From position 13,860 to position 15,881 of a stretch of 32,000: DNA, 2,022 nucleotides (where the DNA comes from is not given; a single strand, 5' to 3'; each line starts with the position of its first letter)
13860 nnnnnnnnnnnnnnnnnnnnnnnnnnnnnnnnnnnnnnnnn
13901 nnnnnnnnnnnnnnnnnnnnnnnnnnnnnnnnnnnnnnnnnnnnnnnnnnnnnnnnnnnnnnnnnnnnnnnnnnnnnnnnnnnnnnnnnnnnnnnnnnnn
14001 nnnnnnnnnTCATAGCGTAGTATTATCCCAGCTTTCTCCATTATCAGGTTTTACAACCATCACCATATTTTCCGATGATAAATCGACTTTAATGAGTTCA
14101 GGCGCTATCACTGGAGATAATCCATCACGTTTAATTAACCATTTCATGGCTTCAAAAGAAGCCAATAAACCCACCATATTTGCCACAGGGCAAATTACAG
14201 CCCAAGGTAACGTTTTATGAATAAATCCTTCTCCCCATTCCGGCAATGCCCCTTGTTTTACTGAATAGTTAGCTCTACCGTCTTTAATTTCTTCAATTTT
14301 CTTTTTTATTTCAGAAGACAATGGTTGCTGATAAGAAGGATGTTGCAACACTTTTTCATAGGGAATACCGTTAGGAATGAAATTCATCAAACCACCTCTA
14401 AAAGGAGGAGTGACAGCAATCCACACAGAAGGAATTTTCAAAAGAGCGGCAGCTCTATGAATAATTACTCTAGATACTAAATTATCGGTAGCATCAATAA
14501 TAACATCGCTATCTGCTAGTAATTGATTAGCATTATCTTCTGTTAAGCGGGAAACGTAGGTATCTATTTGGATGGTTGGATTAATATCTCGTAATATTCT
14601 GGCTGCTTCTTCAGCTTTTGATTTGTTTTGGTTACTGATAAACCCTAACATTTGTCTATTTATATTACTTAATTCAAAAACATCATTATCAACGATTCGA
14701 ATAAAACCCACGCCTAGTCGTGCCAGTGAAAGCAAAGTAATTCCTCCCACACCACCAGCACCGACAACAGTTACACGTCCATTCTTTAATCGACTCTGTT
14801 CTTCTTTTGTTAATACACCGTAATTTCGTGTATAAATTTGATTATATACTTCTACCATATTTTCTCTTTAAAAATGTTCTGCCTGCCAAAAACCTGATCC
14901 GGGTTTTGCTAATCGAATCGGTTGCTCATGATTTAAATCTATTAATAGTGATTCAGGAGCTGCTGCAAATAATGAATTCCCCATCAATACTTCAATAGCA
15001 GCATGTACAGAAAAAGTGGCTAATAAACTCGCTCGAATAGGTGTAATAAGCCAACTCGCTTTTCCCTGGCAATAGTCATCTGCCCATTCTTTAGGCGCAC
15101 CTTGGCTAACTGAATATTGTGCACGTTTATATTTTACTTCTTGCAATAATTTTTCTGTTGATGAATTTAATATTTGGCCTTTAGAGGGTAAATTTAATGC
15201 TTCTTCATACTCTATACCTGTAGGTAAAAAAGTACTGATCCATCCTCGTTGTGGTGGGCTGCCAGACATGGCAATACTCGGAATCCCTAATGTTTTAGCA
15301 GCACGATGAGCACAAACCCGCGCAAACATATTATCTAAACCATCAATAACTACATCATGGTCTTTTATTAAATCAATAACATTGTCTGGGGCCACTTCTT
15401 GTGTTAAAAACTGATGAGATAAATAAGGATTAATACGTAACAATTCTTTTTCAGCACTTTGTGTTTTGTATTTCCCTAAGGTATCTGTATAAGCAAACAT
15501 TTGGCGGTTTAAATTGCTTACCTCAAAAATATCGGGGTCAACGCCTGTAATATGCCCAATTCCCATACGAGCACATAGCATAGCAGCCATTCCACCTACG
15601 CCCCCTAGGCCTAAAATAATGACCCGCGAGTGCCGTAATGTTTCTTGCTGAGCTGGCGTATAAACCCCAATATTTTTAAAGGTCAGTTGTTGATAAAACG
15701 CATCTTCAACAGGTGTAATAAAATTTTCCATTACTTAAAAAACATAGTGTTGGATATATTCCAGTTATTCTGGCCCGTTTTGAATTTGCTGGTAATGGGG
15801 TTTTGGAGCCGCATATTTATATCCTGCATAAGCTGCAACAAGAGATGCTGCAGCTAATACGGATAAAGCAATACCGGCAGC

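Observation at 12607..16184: Orphan operon: Ala-rich small protein, two tandem ThiF/E1-like adenylyltransferases, and a LeuA/NifV-type synthase fused to a cupin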

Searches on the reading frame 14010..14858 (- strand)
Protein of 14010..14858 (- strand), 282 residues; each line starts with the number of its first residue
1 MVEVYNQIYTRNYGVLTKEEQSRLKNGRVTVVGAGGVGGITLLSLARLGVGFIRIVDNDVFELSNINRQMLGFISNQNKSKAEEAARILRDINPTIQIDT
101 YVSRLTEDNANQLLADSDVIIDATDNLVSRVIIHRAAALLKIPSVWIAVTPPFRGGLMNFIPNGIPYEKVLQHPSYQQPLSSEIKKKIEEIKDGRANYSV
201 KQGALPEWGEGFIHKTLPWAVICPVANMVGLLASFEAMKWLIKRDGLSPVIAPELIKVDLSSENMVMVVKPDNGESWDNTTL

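Call 3: search_protein_families(library=pfam, proteins=[window:14010-14858:-], max_evalue=0.01)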
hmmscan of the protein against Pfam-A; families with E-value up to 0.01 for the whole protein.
window:14010-14858:- (282 aa): 2 families
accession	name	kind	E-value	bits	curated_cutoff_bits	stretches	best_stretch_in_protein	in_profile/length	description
PF00899.27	ThiF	-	1.4e-45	155.7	28.1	1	9-266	1-224/238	ThiF family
PF03721.20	UDPG_MGDP_dh_N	-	0.005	16.9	27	1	28-75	2-48/187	UDP-glucose/GDP-mannose dehydrogenase family, NAD binding domain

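Call 4: search_protein_families(library=ncbifam, proteins=[window:14010-14858:-], max_evalue=0.01)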
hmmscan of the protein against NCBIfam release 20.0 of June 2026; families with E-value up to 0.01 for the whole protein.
window:14010-14858:- (282 aa): 24 families
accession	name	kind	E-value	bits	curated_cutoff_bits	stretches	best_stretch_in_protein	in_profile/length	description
NF006077.0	PRK08223.1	equivalog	1.5e-40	139.1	266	1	5-172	7-175/296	hypothetical protein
TIGR02356.1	adenyl_thiF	equivalog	2.6e-36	124.9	275.25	1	17-177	12-172/203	thiazole biosynthesis adenylyltransferase ThiF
NF006444.0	PRK08762.1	equivalog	5.3e-35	120.8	449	1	17-164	138-284/387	molybdopterin-synthase adenylyltransferase MoeB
NF004111.0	PRK05600.1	equivalog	7.3e-33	114.2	437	1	18-160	33-174/371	ThiF family adenylyltransferase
NF005902.0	PRK07878.1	equivalog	4.7e-32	111.4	647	1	18-149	34-165/392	adenylyltransferase/sulfurtransferase MoeZ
NF047750.1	SAMPActivE1UbaA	equivalog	4.5e-31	108.2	450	1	18-170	24-175/270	SAMP-activating enzyme E1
NF004281.0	PRK05690.1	subfamily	4.5e-31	108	266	1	17-150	23-156/250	molybdopterin-synthase adenylyltransferase MoeB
NF005646.0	PRK07411.1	equivalog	1.6e-28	100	633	1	19-150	31-162/390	molybdopterin-synthase adenylyltransferase MoeB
NF006395.0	PRK08644.1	equivalog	2e-27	96.2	159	1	16-136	20-139/215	sulfur carrier protein ThiS adenylyltransferase ThiF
NF006204.0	PRK08328.1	equivalog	4.9e-27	95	339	1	7-151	8-153/231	hypothetical protein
TIGR02355.1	moeB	equivalog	3e-26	92.3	376.55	1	18-145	16-143/240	molybdopterin-synthase adenylyltransferase MoeB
NF011424.0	PRK14851.1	subfamily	5.2e-26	90.8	1170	1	5-169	22-187/679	hypothetical protein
NF009123.0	PRK12475.1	subfamily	1.8e-25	89.9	510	1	13-166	11-165/338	MoeB/ThiF family adenylyltransferase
TIGR02354.1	thiF_fam2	equivalog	4.3e-25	88.8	152.2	1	19-136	14-130/200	thiamine biosynthesis protein ThiF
NF005901.0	PRK07877.1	equivalog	1.6e-18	66.3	476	1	10-145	91-225/722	Rv1355c family protein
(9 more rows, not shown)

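Call 6: search_solved_structures(query=window:14010-14858:-, max_evalue=0.001, show_alignments=1)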
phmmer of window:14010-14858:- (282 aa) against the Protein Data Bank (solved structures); distinct sequences matched with E-value up to 0.001: 68 (the best 60 are shown).
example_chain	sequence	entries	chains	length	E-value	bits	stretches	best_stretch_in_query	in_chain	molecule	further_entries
1zud_1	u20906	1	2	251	9.2e-19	71.2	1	19-162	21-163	Adenylyltransferase thiF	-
1zfn_A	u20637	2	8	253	9.5e-19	71.1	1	19-162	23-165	Adenylyltransferase thiF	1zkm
6z6s_DDD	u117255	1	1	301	7.1e-18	68.3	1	16-148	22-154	Adenylyltransferase and sulfurtransferase uba4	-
6yuc_D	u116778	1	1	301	7.1e-18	68.3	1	16-148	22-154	Adenylyltransferase and sulfurtransferase uba4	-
6yub_B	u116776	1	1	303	7.4e-18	68.2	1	16-148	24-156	Adenylyltransferase and sulfurtransferase uba4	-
6yub_A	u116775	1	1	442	1.9e-17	66.8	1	16-148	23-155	Adenylyltransferase and sulfurtransferase uba4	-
1jw9_B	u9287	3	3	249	8e-16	61.5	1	19-146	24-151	MOLYBDOPTERIN BIOSYNTHESIS MOEB PROTEIN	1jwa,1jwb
9jtc_A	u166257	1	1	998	5.8e-14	55.4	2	19-105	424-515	UBA7 protein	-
8se9_A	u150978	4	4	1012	1.5e-13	54.1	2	20-100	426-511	Ubiquitin-like modifier-activating enzyme 7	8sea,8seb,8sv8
8oif_A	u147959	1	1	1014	1.5e-13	54.1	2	20-100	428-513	Ubiquitin-like modifier-activating enzyme 7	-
9qgg_B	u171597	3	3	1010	5e-13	52.4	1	9-148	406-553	E1 ubiquitin-activating enzyme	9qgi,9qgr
6nya_A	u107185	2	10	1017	5.1e-13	52.3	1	6-144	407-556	Ubiquitin-activating enzyme E1 1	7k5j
3cmm_A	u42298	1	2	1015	5.2e-13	52.3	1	6-144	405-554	Ubiquitin-activating enzyme E1 1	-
5l6h_A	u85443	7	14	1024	5.3e-13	52.3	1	6-144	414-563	Ubiquitin-activating enzyme E1 1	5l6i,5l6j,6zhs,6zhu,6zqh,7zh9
4nnj_A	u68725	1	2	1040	5.6e-13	52.2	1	6-144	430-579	Ubiquitin-activating enzyme E1 1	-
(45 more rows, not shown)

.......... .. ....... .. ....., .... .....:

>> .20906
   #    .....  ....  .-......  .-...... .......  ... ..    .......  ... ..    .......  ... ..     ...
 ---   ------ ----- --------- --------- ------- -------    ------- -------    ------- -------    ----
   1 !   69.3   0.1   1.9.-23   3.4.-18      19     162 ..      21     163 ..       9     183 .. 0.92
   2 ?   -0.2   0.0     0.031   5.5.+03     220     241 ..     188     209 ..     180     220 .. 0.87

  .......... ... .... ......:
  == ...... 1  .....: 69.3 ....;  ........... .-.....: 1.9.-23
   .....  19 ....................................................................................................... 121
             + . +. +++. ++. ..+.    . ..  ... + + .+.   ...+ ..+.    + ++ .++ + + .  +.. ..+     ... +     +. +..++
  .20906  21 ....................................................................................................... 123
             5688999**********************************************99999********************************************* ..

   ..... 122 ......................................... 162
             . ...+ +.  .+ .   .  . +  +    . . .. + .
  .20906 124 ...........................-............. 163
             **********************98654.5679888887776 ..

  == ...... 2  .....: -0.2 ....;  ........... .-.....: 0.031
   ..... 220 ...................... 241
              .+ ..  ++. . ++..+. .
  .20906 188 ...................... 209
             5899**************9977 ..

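Call 25: find_homologous_proteins(query=window:14010-14858:-, max_evalue=1e-20)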
Query window:14010-14858:- (282 aa): 236 proteins with E <= 1e-20 among 4140 candidates; the best 120 are listed.
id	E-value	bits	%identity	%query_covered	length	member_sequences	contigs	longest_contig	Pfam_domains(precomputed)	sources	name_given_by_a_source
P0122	1.5e-182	623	100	100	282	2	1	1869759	PF00899.28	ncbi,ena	-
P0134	5.1e-134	464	71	100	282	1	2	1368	PF00899.28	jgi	jgi:sulfur-carrier protein adenylyltransferase/sulfurtransferase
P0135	7.8e-114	398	65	99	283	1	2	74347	PF00899.28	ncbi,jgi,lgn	-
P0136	1.9e-113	396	64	99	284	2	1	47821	PF00899.28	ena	-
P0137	2.6e-111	390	64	99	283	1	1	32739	PF00899.28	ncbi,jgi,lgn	-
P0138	3.4e-111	389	62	99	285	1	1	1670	PF00899.28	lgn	-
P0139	3.6e-111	389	62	99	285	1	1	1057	PF00899.28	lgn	-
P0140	6.2e-111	388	62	99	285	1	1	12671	PF00899.28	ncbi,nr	ncbi:MAG TPA: ThiF family adenylyltransferase [Gallionella sp.]|nr:ThiF family adenylyltransferase [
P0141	1.1e-110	387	63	99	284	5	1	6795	PF00899.28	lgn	-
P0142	1.2e-110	387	62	99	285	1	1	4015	PF00899.28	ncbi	-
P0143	2.3e-110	386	62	99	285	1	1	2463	PF00899.28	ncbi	-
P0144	2.4e-110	386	62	99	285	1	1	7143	PF00899.28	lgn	-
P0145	4.5e-110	385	61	99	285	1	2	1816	PF00899.28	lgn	-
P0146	5.8e-110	385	62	99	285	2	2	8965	PF00899.28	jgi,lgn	jgi:molybdopterin/thiamine biosynthesis adenylyltransferase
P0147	9.9e-110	384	63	100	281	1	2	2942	PF00899.28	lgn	-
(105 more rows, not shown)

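Call 47: search_protein_families(library=padloc, proteins=[window:14010-14858:-], max_evalue=0.001)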
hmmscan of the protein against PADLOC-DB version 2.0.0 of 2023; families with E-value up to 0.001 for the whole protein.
window:14010-14858:- (282 aa): 32 families (the best 25 are shown)
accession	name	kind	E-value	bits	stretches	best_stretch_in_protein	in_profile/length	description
PDLC00855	E1-E2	-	1.8e-20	71.5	1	17-156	293-435/579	E1-E2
PDLC00836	E1-E2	-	1.2e-18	65.1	1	17-134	332-451/602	E1-E2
PDLC00856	E1-E2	-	3.9e-18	63.3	1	22-138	318-434/573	E1-E2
PDLC00837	E1-E2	-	1e-16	58.8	1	21-136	320-441/593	E1-E2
PDLC00848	E1-E2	-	3.5e-16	56.6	1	21-125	369-474/607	E1-E2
PDLC00854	E1-E2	-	1e-15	55.6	1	7-126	345-464/605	E1-E2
PDLC00853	E1-E2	-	1.6e-15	55.1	1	20-147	304-434/546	E1-E2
PDLC00832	E1-E2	-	4.1e-15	53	1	17-134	329-447/588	E1-E2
PDLC00839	E1-E2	-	4.2e-15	53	1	22-126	366-471/602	E1-E2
PDLC00840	E1-E2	-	1.6e-14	51.8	1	20-146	207-337/458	E1-E2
PDLC00843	E1-E2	-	2.3e-14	50.8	1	22-137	314-428/575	E1-E2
PDLC00842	E1-E2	-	1.8e-13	48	1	19-125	298-404/549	E1-E2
PDLC00844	E1-E2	-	2.3e-13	47.6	1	20-149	270-400/489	E1-E2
PDLC00829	E1-E2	-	3.9e-13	47.3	1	23-145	168-291/426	E1-E2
PDLC00828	E1-E2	-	8.4e-13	46.3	1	23-142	172-292/431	E1-E2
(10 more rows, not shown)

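Call 61: find_encoding_contigs(protein=P0134, flank=6000, max_places=2)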
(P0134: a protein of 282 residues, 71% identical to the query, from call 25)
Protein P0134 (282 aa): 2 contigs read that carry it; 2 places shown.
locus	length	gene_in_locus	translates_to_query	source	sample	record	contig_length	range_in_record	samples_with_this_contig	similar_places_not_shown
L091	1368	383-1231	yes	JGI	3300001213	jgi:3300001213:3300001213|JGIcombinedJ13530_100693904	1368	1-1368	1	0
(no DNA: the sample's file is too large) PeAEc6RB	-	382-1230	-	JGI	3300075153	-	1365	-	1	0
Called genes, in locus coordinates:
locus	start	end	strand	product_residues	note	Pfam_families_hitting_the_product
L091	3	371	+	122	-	?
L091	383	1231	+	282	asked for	PF00899:ThiF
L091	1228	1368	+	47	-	?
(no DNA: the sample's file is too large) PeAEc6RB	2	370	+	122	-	?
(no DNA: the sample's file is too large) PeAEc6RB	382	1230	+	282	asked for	PF00899:ThiF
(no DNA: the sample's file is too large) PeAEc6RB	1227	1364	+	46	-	?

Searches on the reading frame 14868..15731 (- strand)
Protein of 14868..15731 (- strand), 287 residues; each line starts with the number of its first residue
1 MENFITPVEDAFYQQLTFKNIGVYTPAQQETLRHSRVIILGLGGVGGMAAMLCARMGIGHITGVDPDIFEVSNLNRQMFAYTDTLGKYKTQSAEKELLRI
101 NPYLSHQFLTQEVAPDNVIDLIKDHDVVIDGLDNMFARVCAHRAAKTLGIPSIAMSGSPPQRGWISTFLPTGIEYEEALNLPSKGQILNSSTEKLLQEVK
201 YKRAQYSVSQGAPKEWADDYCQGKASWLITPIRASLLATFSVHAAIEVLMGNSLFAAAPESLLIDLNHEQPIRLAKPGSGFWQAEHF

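Call 3: search_protein_families(library=pfam, proteins=[window:14868-15731:-], max_evalue=0.01)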
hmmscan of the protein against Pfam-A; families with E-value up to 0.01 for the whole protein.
window:14868-15731:- (287 aa): 2 families
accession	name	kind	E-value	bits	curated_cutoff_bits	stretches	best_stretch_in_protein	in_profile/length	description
PF00899.27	ThiF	-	2.1e-38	132.3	28.1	1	23-158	9-144/238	ThiF family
PF03721.20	UDPG_MGDP_dh_N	-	0.0029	17.6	27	1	36-81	2-47/187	UDP-glucose/GDP-mannose dehydrogenase family, NAD binding domain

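Call 4: search_protein_families(library=ncbifam, proteins=[window:14868-15731:-], max_evalue=0.01)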
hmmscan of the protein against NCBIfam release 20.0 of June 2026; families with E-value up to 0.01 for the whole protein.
window:14868-15731:- (287 aa): 22 families
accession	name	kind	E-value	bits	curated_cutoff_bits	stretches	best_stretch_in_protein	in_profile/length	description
NF006077.0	PRK08223.1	equivalog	5.6e-31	107.6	266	1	13-181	7-176/296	hypothetical protein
TIGR02356.1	adenyl_thiF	equivalog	5.4e-29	101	275.25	1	13-154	3-141/203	thiazole biosynthesis adenylyltransferase ThiF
NF004281.0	PRK05690.1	subfamily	7.5e-29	100.7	266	1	15-154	16-152/250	molybdopterin-synthase adenylyltransferase MoeB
NF006444.0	PRK08762.1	equivalog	7.7e-29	100.5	449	1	16-155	132-268/387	molybdopterin-synthase adenylyltransferase MoeB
NF006395.0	PRK08644.1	equivalog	4.1e-28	98.5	159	1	24-142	20-137/215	sulfur carrier protein ThiS adenylyltransferase ThiF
NF011424.0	PRK14851.1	subfamily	1.4e-24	86.1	1170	1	10-182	19-192/679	hypothetical protein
TIGR02355.1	moeB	equivalog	2.3e-24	86.1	376.55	1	28-151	18-141/240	molybdopterin-synthase adenylyltransferase MoeB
TIGR02354.1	thiF_fam2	equivalog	3.1e-24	86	152.2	1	25-139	12-125/200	thiamine biosynthesis protein ThiF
NF005646.0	PRK07411.1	equivalog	4.9e-22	78.6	633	1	28-153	32-157/390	molybdopterin-synthase adenylyltransferase MoeB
NF005902.0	PRK07878.1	equivalog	1.2e-21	77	647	1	19-152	30-160/392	adenylyltransferase/sulfurtransferase MoeZ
NF004111.0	PRK05600.1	equivalog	2e-21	76.6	437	1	22-153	29-160/371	ThiF family adenylyltransferase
NF011425.0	PRK14852.1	equivalog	5.2e-21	74.3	1337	1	10-177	308-476/989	hypothetical protein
NF047750.1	SAMPActivE1UbaA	equivalog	7.5e-21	74.7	450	1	25-152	23-150/270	SAMP-activating enzyme E1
NF006204.0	PRK08328.1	equivalog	5.1e-19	68.8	339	1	20-154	13-148/231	hypothetical protein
NF009123.0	PRK12475.1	subfamily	1.2e-18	67.5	510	1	10-154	3-146/338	MoeB/ThiF family adenylyltransferase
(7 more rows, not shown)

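Call 7: search_solved_structures(query=window:14868-15731:-, max_evalue=0.001)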
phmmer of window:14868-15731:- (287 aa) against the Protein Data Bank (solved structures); distinct sequences matched with E-value up to 0.001: 64 (the best 60 are shown).
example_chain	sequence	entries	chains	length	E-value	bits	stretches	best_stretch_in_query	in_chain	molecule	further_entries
1jw9_B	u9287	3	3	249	1.5e-17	67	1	28-153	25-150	MOLYBDOPTERIN BIOSYNTHESIS MOEB PROTEIN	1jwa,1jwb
1zud_1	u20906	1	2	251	3.7e-16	62.5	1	29-156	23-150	Adenylyltransferase thiF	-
1zfn_A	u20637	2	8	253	3.8e-16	62.4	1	29-156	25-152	Adenylyltransferase thiF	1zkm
6z6s_DDD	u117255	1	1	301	5.9e-15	58.5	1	29-156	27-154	Adenylyltransferase and sulfurtransferase uba4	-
6yuc_D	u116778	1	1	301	5.9e-15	58.5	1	29-156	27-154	Adenylyltransferase and sulfurtransferase uba4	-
6yub_B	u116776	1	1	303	6e-15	58.5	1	29-156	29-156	Adenylyltransferase and sulfurtransferase uba4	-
6yub_A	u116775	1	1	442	1.3e-14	57.4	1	29-156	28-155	Adenylyltransferase and sulfurtransferase uba4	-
4yed_A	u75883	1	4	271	6e-14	55.2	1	24-158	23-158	tRNA threonylcarbamoyladenosine dehydratase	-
4d7a_A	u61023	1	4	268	6.3e-14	55.1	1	28-158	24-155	TRNA THREONYLCARBAMOYLADENOSINE DEHYDRATASE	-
4d79_A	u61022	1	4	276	6.8e-14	55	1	28-158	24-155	TRNA THREONYLCARBAMOYLADENOSINE DEHYDRATASE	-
4rdh_A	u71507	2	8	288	6.9e-14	55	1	25-158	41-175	tRNA threonylcarbamoyladenosine dehydratase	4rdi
5ff5_A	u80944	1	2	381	3.2e-13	52.8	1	27-202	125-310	PaaA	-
6om4_A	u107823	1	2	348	7.8e-13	51.6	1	16-131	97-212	MccB protein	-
3h5n_A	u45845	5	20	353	8.2e-13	51.5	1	16-131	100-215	MccB protein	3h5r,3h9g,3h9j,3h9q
3h5a_A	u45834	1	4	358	8.4e-13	51.5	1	16-131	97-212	MccB protein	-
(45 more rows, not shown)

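Call 47: search_protein_families(library=padloc, proteins=[window:14868-15731:-], max_evalue=0.001)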
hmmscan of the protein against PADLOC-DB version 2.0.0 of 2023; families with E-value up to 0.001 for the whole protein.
window:14868-15731:- (287 aa): 32 families (the best 25 are shown)
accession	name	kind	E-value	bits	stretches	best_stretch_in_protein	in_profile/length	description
PDLC00844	E1-E2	-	1.4e-14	51.6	1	27-149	269-392/489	E1-E2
PDLC00832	E1-E2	-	2.8e-14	50.3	1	28-129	332-434/588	E1-E2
PDLC00829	E1-E2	-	3.9e-14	50.6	1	30-153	167-291/426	E1-E2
PDLC00848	E1-E2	-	7.4e-14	48.9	1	29-131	369-474/607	E1-E2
PDLC00843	E1-E2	-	2.6e-13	47.4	1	29-129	313-412/575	E1-E2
PDLC00836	E1-E2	-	8.8e-13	45.7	1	26-129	333-438/602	E1-E2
PDLC00855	E1-E2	-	1.3e-12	45.6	1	23-131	291-405/579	E1-E2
PDLC00840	E1-E2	-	2.2e-12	44.8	1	27-151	206-332/458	E1-E2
PDLC00839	E1-E2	-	2.9e-12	43.6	1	29-134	365-473/602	E1-E2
PDLC00847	E1-E2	-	4.7e-12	43.1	1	30-150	282-402/523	E1-E2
PDLC00828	E1-E2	-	4.9e-12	43.8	1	30-146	171-289/431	E1-E2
PDLC00837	E1-E2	-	1.8e-11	41.5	1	29-129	320-418/593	E1-E2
PDLC00854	E1-E2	-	1.8e-10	38.3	1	28-131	355-461/605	E1-E2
PDLC00851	E1-E2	-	1.8e-10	38.3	1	30-99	236-304/491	E1-E2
PDLC00856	E1-E2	-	1.2e-09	35.2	1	30-130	318-418/573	E1-E2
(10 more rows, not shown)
